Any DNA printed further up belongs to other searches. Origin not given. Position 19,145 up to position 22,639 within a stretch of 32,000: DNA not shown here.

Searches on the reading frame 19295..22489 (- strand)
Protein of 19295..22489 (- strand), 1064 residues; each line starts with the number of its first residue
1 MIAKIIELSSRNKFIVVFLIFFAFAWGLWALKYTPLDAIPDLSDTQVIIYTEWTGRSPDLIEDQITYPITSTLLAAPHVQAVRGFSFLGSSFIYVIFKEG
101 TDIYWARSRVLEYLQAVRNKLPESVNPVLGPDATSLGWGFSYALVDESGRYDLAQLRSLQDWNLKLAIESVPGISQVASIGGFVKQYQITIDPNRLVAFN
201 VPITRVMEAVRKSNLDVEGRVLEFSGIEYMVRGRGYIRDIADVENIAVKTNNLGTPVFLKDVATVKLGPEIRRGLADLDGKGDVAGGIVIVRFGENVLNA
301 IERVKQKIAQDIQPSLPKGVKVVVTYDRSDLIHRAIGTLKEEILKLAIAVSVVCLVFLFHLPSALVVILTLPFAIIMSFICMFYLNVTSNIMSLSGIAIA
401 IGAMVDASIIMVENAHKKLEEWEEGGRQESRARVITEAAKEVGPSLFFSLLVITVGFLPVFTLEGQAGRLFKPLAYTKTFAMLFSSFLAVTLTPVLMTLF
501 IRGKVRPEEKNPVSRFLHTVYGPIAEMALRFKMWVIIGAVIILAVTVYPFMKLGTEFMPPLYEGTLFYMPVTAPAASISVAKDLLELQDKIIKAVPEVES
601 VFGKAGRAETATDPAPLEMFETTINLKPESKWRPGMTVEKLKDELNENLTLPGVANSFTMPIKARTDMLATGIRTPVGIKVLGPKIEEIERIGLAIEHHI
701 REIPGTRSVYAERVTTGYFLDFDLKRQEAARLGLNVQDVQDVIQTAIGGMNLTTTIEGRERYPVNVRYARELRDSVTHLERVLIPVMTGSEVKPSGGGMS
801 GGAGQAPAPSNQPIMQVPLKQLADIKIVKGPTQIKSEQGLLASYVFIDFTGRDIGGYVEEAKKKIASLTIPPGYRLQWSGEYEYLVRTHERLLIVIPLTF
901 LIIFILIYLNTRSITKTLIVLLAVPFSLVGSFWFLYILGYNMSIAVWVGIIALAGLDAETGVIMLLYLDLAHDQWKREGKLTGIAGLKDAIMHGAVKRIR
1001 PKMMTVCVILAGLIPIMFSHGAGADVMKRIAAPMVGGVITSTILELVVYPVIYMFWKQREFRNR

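Call 68: search_protein_families(library=pfam, max_evalue=0.00001, proteins=[window:19295-22489:-])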
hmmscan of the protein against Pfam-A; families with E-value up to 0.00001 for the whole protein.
window:19295-22489:- (1064 aa): 2 families
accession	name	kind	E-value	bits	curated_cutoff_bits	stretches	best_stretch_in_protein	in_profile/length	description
PF00873.25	ACR_tran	-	1.4e-216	722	28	1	10-1055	6-1019/1021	AcrB/AcrD/AcrF family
PF03176.21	MMPL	-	6e-07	29.2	20.5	0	343-505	146-307/333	MMPL family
